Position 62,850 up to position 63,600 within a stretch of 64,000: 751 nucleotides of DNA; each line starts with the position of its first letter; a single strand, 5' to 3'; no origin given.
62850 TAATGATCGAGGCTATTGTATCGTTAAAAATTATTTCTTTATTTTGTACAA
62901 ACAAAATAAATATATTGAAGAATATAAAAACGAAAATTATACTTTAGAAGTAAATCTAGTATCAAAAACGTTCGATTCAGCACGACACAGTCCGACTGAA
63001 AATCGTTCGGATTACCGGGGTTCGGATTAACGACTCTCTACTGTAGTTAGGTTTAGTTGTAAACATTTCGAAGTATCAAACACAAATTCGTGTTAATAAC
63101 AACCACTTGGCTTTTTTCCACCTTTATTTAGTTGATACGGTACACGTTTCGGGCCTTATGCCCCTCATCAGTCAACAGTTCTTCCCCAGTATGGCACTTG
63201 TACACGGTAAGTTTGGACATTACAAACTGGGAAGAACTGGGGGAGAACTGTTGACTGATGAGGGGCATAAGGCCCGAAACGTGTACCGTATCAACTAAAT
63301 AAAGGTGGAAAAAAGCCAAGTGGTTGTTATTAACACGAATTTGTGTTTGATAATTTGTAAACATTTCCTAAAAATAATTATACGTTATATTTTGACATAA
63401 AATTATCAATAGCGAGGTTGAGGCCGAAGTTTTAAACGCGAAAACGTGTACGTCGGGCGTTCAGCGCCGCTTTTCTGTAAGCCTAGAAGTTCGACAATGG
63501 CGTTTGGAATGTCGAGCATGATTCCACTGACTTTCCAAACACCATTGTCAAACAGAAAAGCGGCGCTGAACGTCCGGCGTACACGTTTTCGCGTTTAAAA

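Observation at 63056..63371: Palindromic element carrying two convergent, canonical type-I hammerhead ribozymes, directly abutting a MITE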

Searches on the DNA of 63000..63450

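Call 3: search_rna_families(source=window, start=63000, end=63450, threshold=evalue, max_evalue=10, show_alignments=6)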
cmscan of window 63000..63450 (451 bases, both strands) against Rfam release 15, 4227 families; matches with E-value up to 10: 8.
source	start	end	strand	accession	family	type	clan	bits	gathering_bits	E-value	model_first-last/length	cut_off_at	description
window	63141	63285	-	RF04202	MIR5380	Gene; miRNA;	-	69.7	150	1.7e-14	1-137/137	no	MIR5380 microRNA precursor family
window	63146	63280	+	RF04099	MIR837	Gene; miRNA;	-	66.2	117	7.2e-14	1-122/122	no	MIR837 microRNA precursor family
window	63146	63280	-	RF04099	MIR837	Gene; miRNA;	-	64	117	2.8e-13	1-122/122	no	MIR837 microRNA precursor family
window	63148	63278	+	RF04209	MIR7533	Gene; miRNA;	-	63.6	230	2.1e-12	1-249/249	no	MIR7533 microRNA precursor family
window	63158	63268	+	RF04073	mir-727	Gene; miRNA;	-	39.2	104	1.8e-06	1-91/91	no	mir-727 microRNA precursor family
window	63155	63271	-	RF04073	mir-727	Gene; miRNA;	-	38.9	104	2.2e-06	1-91/91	no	mir-727 microRNA precursor family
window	63163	63263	-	RF03872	MIR6426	Gene; miRNA;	-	26.5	96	0.0044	1-84/84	no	MIR6426 microRNA precursor family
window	63151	63275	+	RF00657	mir-184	Gene; miRNA;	-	20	54.1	0.069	1-86/86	no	mir-184 microRNA precursor family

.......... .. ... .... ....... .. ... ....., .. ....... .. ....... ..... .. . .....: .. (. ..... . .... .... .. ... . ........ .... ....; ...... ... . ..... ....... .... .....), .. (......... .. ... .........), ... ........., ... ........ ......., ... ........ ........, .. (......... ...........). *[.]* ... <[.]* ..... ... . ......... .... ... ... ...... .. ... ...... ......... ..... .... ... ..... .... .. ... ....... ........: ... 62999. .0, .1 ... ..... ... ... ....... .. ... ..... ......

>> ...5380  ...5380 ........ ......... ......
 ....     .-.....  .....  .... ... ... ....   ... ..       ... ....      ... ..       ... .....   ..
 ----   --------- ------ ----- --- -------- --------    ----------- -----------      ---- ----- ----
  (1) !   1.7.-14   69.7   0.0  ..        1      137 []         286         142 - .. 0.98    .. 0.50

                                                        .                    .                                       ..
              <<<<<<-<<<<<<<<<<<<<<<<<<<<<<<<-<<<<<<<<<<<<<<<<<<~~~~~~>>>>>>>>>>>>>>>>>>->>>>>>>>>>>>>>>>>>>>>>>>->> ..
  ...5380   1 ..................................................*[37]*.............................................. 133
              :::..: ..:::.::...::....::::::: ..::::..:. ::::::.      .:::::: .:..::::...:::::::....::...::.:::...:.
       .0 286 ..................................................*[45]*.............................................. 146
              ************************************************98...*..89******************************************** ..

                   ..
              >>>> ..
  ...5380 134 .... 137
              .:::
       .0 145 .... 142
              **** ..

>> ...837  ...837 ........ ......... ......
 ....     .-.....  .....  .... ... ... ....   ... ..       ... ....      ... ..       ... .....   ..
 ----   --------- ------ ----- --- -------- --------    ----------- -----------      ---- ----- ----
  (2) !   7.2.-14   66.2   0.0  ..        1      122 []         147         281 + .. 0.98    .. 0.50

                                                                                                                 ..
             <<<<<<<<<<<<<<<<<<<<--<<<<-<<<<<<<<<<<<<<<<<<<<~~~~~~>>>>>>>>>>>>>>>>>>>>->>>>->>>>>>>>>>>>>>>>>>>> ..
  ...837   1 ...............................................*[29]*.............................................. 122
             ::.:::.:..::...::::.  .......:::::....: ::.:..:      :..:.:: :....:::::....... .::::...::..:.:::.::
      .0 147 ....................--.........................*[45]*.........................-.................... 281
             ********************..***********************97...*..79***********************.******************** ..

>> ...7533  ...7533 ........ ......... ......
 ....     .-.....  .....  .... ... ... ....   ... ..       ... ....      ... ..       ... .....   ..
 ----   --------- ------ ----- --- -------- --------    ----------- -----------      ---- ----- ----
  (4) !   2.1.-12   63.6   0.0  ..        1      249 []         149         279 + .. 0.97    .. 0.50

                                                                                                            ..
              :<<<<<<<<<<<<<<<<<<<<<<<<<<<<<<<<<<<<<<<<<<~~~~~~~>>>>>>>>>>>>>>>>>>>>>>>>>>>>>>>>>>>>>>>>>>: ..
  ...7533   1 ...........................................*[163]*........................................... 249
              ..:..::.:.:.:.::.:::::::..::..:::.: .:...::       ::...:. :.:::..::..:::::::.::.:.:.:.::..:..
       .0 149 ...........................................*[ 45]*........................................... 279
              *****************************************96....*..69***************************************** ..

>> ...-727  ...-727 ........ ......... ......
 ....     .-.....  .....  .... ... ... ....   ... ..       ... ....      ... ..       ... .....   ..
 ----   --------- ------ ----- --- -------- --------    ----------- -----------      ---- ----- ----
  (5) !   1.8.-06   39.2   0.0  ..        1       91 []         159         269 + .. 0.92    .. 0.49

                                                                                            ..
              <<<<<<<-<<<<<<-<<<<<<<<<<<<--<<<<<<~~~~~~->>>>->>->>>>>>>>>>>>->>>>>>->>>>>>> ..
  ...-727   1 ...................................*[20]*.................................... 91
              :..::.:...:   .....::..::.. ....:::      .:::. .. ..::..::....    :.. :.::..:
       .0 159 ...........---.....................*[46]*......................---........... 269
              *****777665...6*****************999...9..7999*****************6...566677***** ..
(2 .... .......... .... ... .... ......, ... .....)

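Call 5: search_rna_families(source=window, start=63236, end=63312, threshold=evalue, max_evalue=10, show_alignments=6)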
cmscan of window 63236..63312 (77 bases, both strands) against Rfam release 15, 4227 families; matches with E-value up to 10: 2.
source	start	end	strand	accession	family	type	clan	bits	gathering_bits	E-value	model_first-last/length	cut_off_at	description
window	63250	63295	+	RF02275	Hammerhead_HH9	Gene; ribozyme;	CL00010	14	52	0.31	14-59/77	no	Hammerhead ribozyme HH9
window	63284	63307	+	RF03318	mir-2208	Gene; miRNA;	-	11.3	70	7.5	19-42/61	no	mir-2208 microRNA precursor family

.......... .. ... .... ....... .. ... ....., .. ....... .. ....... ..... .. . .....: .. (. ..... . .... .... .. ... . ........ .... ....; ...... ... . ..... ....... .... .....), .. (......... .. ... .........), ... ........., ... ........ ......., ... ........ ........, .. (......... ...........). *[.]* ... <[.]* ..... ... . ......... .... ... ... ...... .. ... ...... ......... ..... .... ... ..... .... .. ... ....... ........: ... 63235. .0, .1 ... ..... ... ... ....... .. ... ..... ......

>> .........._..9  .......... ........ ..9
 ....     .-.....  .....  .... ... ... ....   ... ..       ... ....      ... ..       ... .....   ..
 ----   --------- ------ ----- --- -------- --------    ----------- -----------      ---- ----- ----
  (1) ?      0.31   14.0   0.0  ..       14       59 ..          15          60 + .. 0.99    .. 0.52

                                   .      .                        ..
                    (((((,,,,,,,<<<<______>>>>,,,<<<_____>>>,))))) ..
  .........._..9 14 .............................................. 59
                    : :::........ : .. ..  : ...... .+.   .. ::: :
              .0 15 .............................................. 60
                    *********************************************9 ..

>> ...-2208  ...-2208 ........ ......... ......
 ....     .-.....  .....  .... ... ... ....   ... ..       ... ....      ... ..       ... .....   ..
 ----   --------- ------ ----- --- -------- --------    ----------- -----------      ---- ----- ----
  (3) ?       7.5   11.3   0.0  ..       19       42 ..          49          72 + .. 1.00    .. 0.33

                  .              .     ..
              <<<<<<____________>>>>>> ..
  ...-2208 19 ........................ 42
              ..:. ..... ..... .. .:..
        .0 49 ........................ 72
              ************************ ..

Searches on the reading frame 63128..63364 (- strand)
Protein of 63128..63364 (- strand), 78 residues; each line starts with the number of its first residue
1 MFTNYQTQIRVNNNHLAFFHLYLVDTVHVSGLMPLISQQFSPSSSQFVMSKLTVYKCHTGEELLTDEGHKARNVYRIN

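Call 36: find_encoding_contigs(protein=window:63128-63364:-, flank=10000, max_places=10)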
Protein window:63128-63364:- (78 aa): no gene with exactly this product is on record in the collection.
